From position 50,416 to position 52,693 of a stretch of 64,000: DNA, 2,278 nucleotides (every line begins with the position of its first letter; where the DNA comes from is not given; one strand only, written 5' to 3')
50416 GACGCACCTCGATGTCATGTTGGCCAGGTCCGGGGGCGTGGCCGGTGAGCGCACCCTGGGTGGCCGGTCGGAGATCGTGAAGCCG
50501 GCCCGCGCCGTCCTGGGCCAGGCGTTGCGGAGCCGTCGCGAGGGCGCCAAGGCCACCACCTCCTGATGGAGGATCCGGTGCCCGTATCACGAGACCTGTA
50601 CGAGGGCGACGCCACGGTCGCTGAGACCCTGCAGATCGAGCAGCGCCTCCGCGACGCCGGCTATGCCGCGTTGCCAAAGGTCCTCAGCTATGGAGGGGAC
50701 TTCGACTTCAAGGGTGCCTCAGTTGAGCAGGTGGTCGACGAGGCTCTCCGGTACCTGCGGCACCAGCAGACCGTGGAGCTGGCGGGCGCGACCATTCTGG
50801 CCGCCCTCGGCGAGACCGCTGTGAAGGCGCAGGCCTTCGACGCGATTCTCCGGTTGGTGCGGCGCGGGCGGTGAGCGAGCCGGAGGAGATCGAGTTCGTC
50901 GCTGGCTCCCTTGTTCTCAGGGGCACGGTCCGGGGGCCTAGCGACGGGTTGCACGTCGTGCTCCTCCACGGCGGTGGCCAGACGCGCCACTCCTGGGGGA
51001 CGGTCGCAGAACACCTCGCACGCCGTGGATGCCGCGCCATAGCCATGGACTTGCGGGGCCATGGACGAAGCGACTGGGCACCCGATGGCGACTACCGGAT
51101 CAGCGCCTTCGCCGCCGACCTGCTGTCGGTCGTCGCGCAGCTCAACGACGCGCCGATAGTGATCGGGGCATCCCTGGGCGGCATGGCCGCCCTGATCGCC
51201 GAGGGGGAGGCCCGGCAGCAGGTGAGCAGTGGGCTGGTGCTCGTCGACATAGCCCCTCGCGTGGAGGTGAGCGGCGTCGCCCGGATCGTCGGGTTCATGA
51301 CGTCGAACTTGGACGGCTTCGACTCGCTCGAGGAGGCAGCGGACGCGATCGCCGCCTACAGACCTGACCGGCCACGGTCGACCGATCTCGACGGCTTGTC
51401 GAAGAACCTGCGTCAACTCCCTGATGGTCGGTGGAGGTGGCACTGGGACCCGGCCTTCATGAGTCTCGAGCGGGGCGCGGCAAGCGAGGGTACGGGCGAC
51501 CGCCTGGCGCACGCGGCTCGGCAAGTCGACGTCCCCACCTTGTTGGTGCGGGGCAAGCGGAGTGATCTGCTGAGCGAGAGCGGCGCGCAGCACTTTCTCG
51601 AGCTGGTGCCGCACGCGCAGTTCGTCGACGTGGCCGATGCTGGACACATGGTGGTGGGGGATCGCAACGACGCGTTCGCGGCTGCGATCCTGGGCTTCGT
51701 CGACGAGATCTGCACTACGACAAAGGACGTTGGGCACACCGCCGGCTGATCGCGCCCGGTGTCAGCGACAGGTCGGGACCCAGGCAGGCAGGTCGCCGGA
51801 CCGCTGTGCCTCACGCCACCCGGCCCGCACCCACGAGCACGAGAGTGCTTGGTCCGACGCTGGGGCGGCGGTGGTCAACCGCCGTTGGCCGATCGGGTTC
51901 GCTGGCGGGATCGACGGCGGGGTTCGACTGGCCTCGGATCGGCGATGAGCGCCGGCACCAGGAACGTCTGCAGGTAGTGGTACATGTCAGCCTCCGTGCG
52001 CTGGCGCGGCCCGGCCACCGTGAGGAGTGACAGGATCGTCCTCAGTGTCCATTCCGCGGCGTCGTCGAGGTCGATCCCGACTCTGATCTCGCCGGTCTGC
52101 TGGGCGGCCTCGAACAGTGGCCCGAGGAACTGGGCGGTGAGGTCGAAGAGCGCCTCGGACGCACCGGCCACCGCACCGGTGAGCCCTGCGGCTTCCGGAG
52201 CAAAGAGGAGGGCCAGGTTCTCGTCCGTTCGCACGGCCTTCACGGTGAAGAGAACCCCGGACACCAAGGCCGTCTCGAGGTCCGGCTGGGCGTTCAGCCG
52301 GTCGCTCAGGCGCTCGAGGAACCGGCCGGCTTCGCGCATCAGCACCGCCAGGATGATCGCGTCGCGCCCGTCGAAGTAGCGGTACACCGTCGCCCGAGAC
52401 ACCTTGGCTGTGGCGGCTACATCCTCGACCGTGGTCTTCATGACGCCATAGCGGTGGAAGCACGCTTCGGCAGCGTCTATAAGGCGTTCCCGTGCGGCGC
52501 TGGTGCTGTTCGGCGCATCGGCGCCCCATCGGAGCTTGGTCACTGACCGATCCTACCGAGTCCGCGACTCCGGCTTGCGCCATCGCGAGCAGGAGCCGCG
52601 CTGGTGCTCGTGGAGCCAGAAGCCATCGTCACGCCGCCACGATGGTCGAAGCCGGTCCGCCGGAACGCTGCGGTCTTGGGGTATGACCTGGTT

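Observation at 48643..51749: Five-gene translationally coupled cassette: 2x[4Fe-4S] ferredoxin, DUF455-like di-iron protein, two orphan proteins and a hydrolase (candidate undescribed oxygenase system)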

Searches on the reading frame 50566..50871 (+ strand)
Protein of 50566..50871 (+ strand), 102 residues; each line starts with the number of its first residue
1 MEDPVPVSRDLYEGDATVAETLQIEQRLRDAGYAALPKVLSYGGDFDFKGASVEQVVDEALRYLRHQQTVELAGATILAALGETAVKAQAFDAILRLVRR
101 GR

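Call 3: search_protein_families(library=pfam, proteins=[window:50566-50871:+], max_evalue=1)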
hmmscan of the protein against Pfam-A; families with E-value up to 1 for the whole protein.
window:50566-50871:+ (102 aa): 0 families

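Call 4: search_protein_families(library=ncbifam, proteins=[window:50566-50871:+], max_evalue=1)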
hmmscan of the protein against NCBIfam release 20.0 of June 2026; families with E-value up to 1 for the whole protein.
window:50566-50871:+ (102 aa): 0 families

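Call 21: find_homologous_proteins(query=window:50566-50871:+, max_evalue=0.001)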
Query window:50566-50871:+ (102 aa): 81 proteins with E <= 0.001 among 116 candidates.
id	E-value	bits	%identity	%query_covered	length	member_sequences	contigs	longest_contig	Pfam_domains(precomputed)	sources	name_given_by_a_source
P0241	6.5e-54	198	99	96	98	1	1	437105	-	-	-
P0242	4.2e-50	185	88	100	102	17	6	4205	-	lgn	-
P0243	4.6e-46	173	79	100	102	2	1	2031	-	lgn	-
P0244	5.6e-45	169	81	100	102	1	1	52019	-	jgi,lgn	jgi:hypothetical protein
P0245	6.0e-45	169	79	100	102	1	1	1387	-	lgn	-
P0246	1.7e-43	164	80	100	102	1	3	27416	-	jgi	jgi:hypothetical protein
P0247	2.6e-43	164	77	100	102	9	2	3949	-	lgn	-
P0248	2.6e-43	164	78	100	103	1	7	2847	-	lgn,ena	-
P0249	2.2e-42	161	78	100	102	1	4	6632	-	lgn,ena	-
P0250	4.4e-42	160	79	100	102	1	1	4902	-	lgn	-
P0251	8.6e-42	159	76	100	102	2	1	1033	-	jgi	jgi:hypothetical protein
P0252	8.9e-42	159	77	100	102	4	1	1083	-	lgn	-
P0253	1.2e-41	158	75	100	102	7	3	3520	-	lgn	-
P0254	1.7e-41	158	75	100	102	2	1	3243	-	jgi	jgi:hypothetical protein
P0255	3.8e-41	157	76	100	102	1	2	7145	-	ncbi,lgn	-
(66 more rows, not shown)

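Call 36: predict_structure(alignment_id=A3)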
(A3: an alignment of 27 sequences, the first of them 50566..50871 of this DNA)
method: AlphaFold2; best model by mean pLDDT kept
length: 102 residues; sequences in the alignment: 27
mean_pLDDT: 71.3   pTM: 0.35
mean pLDDT of the five models: 71.3, 68.4, 56.7, 50.4, 49.2
residues with pLDDT >= 90: 15; 70-90: 48; 50-70: 29; < 50: 10
segments of 3 or more residues with pLDDT < 50: 1-9
pLDDT, mean of each block of 10 residues (from residue 1): 46 60 71 57 58 77 78 82 89 92 77
secondary structure, 60 per line:
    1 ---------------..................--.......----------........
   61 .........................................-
elements in order: H16-33 H36-42 H53-101

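Call 43: fold_search(model_id=the predicted structure, library=pdb)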
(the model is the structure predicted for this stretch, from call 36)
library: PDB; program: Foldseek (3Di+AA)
matches with E <= 10: 0; with E <= 0.001: 0
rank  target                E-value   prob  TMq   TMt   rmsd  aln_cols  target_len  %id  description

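Call 45: search_protein_representatives(alignment_id=A3)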
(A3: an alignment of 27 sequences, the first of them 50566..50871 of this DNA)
Query: 27 sequences, 103 profile positions. Proteins with E-value up to 0.001 (for the whole library): 17; up to 1e-10: 7; up to 1e-30: 1. The best 17 are listed.
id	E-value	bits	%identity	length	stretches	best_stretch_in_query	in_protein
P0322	1.8e-34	133.9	-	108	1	9-101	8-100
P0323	5.4e-20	87.3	-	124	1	6-75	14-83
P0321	3.8e-16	75.0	-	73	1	52-100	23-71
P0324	1.9e-12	63.1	-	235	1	6-65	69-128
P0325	3.4e-12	62.3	-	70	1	41-102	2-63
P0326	1.4e-11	60.3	-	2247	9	15-52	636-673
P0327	1.7e-11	60.0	-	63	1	52-102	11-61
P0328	4.2e-10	55.6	-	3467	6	53-87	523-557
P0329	6.0e-09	51.8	-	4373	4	53-95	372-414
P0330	2.6e-08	49.8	-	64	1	1-51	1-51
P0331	3.0e-08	49.6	-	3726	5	52-86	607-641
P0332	5.4e-06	42.4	-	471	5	23-66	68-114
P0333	1.9e-05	40.6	-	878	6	30-55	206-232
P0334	1.6e-04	37.6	-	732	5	66-94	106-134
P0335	3.1e-04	36.7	-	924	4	31-52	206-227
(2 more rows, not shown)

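Call 63: search_solved_structures(query=A3, max_evalue=10)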
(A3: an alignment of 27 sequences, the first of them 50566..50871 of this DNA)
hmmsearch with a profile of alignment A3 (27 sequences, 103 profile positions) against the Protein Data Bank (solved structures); distinct sequences matched with E-value up to 10: 2.
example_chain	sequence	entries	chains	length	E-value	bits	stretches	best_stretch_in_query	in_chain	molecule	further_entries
8iuf_A5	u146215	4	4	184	0.19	14.9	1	12-82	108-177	NDUFA5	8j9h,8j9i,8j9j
5ep9_A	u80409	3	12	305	2.1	11.6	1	25-73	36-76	SnoN,Epimerase SnoN | SnoN,SnoN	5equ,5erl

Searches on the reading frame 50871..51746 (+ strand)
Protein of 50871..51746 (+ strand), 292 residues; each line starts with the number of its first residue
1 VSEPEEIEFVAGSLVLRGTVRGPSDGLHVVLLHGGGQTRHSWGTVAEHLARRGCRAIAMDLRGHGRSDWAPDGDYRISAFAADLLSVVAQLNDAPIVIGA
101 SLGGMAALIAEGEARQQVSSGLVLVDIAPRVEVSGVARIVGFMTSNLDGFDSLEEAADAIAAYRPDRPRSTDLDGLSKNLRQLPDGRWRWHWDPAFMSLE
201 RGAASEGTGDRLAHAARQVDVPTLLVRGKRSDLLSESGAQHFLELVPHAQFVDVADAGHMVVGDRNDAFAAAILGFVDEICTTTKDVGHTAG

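Call 3: search_protein_families(library=pfam, proteins=[window:50871-51746:+], max_evalue=1)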
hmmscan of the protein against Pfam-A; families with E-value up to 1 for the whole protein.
window:50871-51746:+ (292 aa): 6 families
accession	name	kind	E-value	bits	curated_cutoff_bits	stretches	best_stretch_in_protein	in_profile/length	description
PF00561.26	Abhydrolase_1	-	8e-26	91.6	25.8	2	28-194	2-150/245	alpha/beta hydrolase fold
PF12697.13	Abhydrolase_6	-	3.1e-23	84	26.3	1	29-272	1-217/217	Alpha/beta hydrolase family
PF12146.15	Hydrolase_4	-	4.3e-17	62.7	27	1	28-265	6-238/239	Serine aminopeptidase, S33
PF08386.16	Abhydrolase_4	-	0.068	13.7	21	1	217-277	31-91/103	TAP-like protein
PF03096.20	Ndr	-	0.24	10.5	23.3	1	214-277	213-276/283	Ndr family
PF00756.26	Esterase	-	0.25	11.5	22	1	95-123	117-145/251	Putative esterase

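Call 4: search_protein_families(library=ncbifam, proteins=[window:50871-51746:+], max_evalue=1)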
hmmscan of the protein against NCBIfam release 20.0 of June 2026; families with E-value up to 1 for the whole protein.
window:50871-51746:+ (292 aa): 31 families (the best 25 are shown)
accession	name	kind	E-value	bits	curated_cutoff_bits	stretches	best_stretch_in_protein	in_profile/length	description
NF051487.1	bifunc_PcaCD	exception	1.4e-19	70.5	430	2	16-107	158-252/413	bifunctional 4-carboxymuconolactone decarboxylase/3-oxoadipate enol-lactonase PcaCD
TIGR02427.1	protocat_pcaD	equivalog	1.6e-19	70.3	255.85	2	28-132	15-117/251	3-oxoadipate enol-lactonase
NF051488.1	bifunc_PcaDC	exception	5e-19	68.7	390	2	18-130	4-114/375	bifunctional 3-oxoadipate enol-lactonase/4-carboxymuconolactone decarboxylase PcaDC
NF007954.0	PRK10673.1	equivalog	4.9e-15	55.5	399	2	23-129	13-116/255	esterase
NF011457.0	PRK14875.1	equivalog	1.6e-14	53.7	307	2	20-120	126-225/372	acetoin dehydrogenase dihydrolipoyllysine-residue acetyltransferase subunit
TIGR03056.1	bchO_mg_che_rel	equivalog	1.7e-14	53.5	172.55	2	21-108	23-110/278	alpha/beta fold hydrolase BchO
NF004514.1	PRK05855.1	equivalog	8.8e-14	51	455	2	20-96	16-93/578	SDR family oxidoreductase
TIGR03695.1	menH_SHCHC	equivalog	9.7e-14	51.4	208.55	2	28-125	4-102/252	2-succinyl-6-hydroxy-2,4-cyclohexadiene-1-carboxylate synthase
NF050089.1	i_nPHAscl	equivalog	1e-13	51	300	2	28-120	20-111/288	intracellular short-chain-length polyhydroxyalkanoate depolymerase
TIGR01738.1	bioH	equivalog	1.8e-11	44.1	206.95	2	27-131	5-102/245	pimeloyl-ACP methyl ester esterase BioH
TIGR01250.1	pro_imino_pep_2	subfamily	1.3e-10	41.4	167.65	2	17-109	16-112/288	proline iminopeptidase-family hydrolase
NF002938.0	PRK03592.1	equivalog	1.5e-10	40.9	241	2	25-92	29-94/298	haloalkane dehalogenase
NF002043.0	PRK00870.1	subfamily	1.2e-09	38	265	1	21-111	41-133/302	haloalkane dehalogenase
NF045632.1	hydroxlase_HsaD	equivalog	2.1e-09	36.7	400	1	22-108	30-119/290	4,5:9,10-diseco-3-hydroxy-5,9,17-trioxoandrosta-1(10),2-diene-4-oate hydrolase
NF045945.1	ProImpepLactob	equivalog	5.4e-08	32.7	400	2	28-125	29-129/293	proline iminopeptidase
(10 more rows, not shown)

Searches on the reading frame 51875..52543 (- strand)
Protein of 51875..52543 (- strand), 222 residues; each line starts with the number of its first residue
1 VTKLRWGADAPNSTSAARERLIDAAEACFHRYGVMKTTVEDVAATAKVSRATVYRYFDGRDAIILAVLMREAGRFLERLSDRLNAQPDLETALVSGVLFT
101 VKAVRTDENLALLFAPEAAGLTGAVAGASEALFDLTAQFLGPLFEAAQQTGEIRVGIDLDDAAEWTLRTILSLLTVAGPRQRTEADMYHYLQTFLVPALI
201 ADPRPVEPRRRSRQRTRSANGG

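Call 3: search_protein_families(library=pfam, proteins=[window:51875-52543:-], max_evalue=1)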
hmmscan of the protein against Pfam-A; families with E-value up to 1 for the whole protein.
window:51875-52543:- (222 aa): 7 families
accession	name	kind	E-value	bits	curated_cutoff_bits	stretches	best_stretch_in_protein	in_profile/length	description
PF00440.29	TetR_N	-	1.4e-13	50.8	24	1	21-67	1-47/47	Bacterial regulatory proteins, tetR family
PF13309.12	HTH_22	-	0.00092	19.6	29.6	1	35-57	40-62/63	HTH domain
PF02796.21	HTH_7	-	0.0011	19.5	23.8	1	37-58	22-43/45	Helix-turn-helix domain of resolvase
PF00356.27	LacI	-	0.007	16.6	27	1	38-59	1-22/46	Bacterial regulatory proteins, lacI family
PF13560.12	HTH_31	-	0.0097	16.6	27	1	38-90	16-61/64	Helix-turn-helix domain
PF21597.2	TetR_C_43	-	0.028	15.1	27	1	99-163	12-72/105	Transcriptional regulator SbtR-like, C-terminal domain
PF12728.13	HTH_17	-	0.047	14.4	27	1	38-57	3-22/51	Helix-turn-helix domain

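Call 4: search_protein_families(library=ncbifam, proteins=[window:51875-52543:-], max_evalue=1)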
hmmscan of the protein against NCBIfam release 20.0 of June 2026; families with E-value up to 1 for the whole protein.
window:51875-52543:- (222 aa): 23 families
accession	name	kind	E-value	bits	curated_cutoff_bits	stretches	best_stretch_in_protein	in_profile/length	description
NF041196.1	ScbR_bind_reg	equivalog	6.8e-10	39.4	150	1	17-197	7-187/191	ScbR family autoregulator-binding transcription factor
NF053878.1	FATransRegFadRBac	equivalog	1e-09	38.5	200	1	19-113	6-100/190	fatty acid metabolism transcriptional regulator FadR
TIGR03384.1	betaine_BetI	equivalog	5.8e-09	35.9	201.3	1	17-82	9-74/189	choline-binding transcriptional repressor BetI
TIGR03613.1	RutR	equivalog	1.6e-08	34.6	368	1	14-79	6-71/202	pyrimidine utilization regulatory protein R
NF050111.1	TransRegSACE7040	equivalog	1.7e-08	34.6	250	1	18-103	3-88/186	SACE_7040 family transcriptional regulator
NF001978.0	PRK00767.1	equivalog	5.3e-08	32.9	118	1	18-85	11-78/197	transcriptional regulator BetI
NF007430.0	PRK09975.1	equivalog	6.4e-08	32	274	1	16-67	11-62/220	acrEF/envCD operon transcriptional regulator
TIGR03968.1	mycofact_TetR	equivalog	7.4e-08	32.2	224.9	1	14-95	7-87/190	mycofactocin system transcriptional regulator MftR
NF053516.1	TranRepPrsAVib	equivalog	3.5e-07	30.2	300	1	15-98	5-88/208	TetR family transcriptional repressor PsrA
NF011584.0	PRK15008.1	equivalog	7.9e-07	29.1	230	1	12-70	14-72/212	HTH-type transcriptional regulator RutR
NF040929.1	quorum_TF_HapR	equivalog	1.8e-06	27.8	350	1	17-107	16-106/200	LuxR/HapR/OpaR family quorum-sensing transcriptional regulator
NF051852.1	efflux_TF_MtrR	exception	3.2e-06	27.1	280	1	17-86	11-80/205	multidrug efflux system transcriptional repressor MtrR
NF037937.1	septum_RefZ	equivalog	5.3e-06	26.4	180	1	18-85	1-68/195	forespore capture DNA-binding protein RefZ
NF053731.1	TransRegFasRMycb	equivalog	1.8e-05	24.6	330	1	15-104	10-99/199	HTH-type transcriptional activator FasR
NF007949.0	PRK10668.1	equivalog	2e-05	24.1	271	1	16-69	11-64/216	multidrug efflux transporter transcriptional repressor AcrR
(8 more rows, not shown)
